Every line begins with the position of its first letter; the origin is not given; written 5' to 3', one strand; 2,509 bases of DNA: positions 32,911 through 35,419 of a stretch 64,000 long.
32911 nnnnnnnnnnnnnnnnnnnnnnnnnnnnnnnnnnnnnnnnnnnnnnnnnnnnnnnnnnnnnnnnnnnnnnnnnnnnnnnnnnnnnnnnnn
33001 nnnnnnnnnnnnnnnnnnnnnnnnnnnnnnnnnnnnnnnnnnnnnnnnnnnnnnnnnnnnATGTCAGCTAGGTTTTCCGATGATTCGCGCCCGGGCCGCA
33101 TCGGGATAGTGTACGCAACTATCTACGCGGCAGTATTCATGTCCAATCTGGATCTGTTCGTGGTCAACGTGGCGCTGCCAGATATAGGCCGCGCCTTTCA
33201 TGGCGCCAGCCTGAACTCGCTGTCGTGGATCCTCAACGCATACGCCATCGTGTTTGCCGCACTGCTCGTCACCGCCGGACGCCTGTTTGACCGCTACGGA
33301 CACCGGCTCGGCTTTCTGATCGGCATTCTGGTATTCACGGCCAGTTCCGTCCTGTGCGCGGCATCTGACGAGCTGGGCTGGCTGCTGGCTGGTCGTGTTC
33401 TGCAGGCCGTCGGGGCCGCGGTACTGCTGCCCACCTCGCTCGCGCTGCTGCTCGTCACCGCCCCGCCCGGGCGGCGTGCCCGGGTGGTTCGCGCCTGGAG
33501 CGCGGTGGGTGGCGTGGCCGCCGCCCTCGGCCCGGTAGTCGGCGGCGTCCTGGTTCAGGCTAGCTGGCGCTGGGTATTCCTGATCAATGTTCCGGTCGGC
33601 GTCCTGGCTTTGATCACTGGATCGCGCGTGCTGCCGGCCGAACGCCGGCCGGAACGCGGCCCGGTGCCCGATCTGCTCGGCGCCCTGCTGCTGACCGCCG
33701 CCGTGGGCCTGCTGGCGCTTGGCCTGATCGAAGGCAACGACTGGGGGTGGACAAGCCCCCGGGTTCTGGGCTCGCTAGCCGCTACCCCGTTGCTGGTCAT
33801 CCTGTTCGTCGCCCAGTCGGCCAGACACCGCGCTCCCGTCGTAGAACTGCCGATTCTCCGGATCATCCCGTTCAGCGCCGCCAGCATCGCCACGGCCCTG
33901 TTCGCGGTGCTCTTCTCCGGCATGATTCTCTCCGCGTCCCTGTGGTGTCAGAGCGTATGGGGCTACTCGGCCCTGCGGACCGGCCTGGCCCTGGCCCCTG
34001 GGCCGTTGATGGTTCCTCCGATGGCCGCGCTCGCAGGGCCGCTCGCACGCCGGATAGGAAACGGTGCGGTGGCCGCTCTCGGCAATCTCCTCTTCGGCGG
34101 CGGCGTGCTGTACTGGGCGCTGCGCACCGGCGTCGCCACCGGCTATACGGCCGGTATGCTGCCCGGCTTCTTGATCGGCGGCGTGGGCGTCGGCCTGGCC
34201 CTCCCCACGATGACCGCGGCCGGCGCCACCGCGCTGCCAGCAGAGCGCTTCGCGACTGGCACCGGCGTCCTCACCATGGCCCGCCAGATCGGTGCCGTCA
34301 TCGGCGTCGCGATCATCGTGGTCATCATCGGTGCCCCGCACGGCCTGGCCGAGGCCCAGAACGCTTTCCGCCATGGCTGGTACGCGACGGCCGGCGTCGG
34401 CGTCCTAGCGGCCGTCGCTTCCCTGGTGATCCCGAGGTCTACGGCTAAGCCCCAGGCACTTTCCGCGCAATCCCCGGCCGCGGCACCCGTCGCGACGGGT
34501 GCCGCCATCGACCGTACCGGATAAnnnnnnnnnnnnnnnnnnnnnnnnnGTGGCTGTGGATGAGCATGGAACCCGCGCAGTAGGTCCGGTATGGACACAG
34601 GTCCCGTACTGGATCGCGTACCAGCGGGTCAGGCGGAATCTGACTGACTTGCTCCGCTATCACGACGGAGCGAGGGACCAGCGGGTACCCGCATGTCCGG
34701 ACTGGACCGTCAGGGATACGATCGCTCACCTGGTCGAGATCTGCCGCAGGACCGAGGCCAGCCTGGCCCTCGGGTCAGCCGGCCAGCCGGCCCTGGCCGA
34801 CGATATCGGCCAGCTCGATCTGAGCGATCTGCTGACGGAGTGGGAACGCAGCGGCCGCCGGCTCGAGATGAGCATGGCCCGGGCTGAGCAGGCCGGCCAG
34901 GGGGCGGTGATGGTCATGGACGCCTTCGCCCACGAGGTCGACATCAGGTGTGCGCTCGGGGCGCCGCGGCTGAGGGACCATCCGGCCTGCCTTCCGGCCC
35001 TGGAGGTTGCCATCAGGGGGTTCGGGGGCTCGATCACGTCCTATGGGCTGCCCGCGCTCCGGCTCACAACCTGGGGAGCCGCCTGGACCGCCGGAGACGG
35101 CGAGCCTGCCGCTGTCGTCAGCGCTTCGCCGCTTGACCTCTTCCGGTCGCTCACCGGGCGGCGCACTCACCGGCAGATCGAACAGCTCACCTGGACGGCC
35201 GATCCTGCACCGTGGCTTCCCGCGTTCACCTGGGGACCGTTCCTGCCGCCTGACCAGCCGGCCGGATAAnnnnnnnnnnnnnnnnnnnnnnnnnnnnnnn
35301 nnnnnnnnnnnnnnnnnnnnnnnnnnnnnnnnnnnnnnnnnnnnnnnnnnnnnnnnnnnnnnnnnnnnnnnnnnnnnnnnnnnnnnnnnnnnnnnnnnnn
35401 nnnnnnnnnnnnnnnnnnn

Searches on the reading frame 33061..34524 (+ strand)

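Call 8: search_protein_families(library=pfam, proteins=[window:33061-34524:+], max_evalue=0.001)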
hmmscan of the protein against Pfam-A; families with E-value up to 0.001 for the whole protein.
window:33061-34524:+ (487 aa): 2 families
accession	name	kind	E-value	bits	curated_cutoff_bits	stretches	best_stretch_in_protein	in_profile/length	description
PF07690.21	MFS_1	-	7.9e-49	166.9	33.4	2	22-415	2-346/347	Major Facilitator Superfamily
PF00083.30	Sugar_tr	-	9.1e-07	28.5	22.3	1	24-186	8-187/452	Sugar (and other) transporter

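Call 77: search_protein_families(library=ncbifam, proteins=[window:33061-34521:+], max_evalue=0.00001)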
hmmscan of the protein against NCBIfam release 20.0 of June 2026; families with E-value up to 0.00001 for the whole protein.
window:33061-34521:+ (487 aa): 39 families (the best 25 are shown)
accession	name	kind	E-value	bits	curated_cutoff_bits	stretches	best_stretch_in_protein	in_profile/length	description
TIGR00711.1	efflux_EmrB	subfamily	6.8e-71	239.5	230.2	1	20-423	6-408/485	DHA2 family efflux MFS transporter permease subunit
NF000025.1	MFS_efflux_tcmA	exception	4.3e-51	174.2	999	1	20-425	30-433/538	tetracenomycin C efflux MFS transporter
NF000391.1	EmrB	exception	8.4e-41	140.2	925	1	20-423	15-418/501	multidrug efflux MFS transporter permease subunit EmrB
NF000031.1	MFS_efflux_LmrA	exception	1.7e-39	135.8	850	1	15-456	32-468/484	lincomycin efflux MFS transporter Lmr(A)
NF011571.1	PRK14995.1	subfamily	9.7e-36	123.5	701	1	29-423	19-411/493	SmvA family efflux MFS transporter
NF007799.0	PRK10504.1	subfamily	4.4e-35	121.5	426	1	24-470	18-466/471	multidrug transporter subunit MdtD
NF012180.1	tet_MFS_43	exception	6.7e-35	121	999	1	21-424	26-428/484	tetracycline efflux MFS transporter Tet(43)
NF033896.2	MFS_LfrA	equivalog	1.1e-32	113.3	825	1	7-425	11-426/504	efflux MFS transporter LfrA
NF012169.0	qepA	equivalog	5.9e-31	107.7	1075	1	18-408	23-417/511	fluoroquinolone efflux MFS transporter QepA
NF000060.1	MFS_efflux_LmrB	exception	4.3e-27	95.1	800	1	21-425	22-425/479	lincomycin efflux MFS transporter Lmr(B)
NF000089.1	qac_MFS_AB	exception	1.6e-26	93.2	900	1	23-420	26-422/514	QacA/B family quaternary ammonium compound efflux MFS transporter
NF000095.1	tet_MFS_OtrB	exception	1.9e-26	92.8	999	1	19-423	29-437/563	oxytetracycline resistance efflux MFS transporter OtrB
NF000009.1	tet_MFS_Tcr3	exception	4.9e-25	88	1000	1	19-436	34-459/512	tetracycline efflux MFS transporter Tcr3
NF040856.1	FexB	exception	1.8e-23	83.1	950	1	24-436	22-433/469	chloramphenicol/florfenicol efflux MFS transporter FexB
NF000218.1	FexA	exception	3.1e-22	78.8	900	1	23-435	28-441/475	chloramphenicol/florfenicol efflux MFS transporter FexA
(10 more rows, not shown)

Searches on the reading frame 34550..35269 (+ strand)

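Call 8: search_protein_families(library=pfam, proteins=[window:34550-35269:+], max_evalue=0.001)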
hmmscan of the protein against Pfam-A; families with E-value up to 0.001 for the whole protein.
window:34550-35269:+ (239 aa): 1 family
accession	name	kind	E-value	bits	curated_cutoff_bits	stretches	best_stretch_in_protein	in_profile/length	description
PF11716.13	MDMPI_N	-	7.2e-06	27.2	24.2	1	27-113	4-104/140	Mycothiol maleylpyruvate isomerase N-terminal domain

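Call 77: search_protein_families(library=ncbifam, proteins=[window:34550-35266:+], max_evalue=0.00001)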
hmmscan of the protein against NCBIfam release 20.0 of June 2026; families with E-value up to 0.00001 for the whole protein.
window:34550-35266:+ (239 aa): 2 families
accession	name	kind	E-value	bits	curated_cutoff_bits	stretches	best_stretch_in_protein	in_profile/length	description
TIGR03083.1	TIGR03083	domain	2.1e-19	70.6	50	1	24-204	2-202/202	maleylpyruvate isomerase family mycothiol-dependent enzyme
TIGR03084.1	TIGR03084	hypoth_equivalog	1.9e-06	27.7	247.95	0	47-219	30-234/253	TIGR03084 family metal-binding protein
